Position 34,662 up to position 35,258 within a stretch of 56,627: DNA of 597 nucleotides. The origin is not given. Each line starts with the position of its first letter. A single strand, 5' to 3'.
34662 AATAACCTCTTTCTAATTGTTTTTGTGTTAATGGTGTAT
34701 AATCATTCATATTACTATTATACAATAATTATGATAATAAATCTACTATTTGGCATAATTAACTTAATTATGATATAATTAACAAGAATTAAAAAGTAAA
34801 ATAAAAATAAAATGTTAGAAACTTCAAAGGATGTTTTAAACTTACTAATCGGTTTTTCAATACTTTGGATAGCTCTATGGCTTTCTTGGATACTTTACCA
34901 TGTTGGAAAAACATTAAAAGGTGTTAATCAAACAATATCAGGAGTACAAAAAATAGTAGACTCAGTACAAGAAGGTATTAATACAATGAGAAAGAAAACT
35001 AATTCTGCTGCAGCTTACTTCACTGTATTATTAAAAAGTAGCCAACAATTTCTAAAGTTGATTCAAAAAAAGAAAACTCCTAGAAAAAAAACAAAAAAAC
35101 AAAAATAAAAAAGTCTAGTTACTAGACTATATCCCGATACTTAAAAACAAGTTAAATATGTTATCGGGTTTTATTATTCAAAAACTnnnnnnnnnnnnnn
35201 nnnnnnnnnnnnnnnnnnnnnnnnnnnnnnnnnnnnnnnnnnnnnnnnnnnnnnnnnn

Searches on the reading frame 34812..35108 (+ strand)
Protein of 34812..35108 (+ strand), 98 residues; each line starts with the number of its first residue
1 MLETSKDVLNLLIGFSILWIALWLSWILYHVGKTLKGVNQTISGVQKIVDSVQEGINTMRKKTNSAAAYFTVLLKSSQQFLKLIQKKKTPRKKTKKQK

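Call 31: search_protein_families(library=pfam, proteins=[window:34812-35108:+], max_evalue=0.01)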
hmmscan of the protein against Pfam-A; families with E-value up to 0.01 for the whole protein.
window:34812-35108:+ (98 aa): 1 family
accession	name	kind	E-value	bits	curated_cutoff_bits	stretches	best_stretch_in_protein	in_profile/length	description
PF06103.16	DUF948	-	1.4e-05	25.6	37.2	1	11-68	4-61/89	Bacterial protein of unknown function (DUF948)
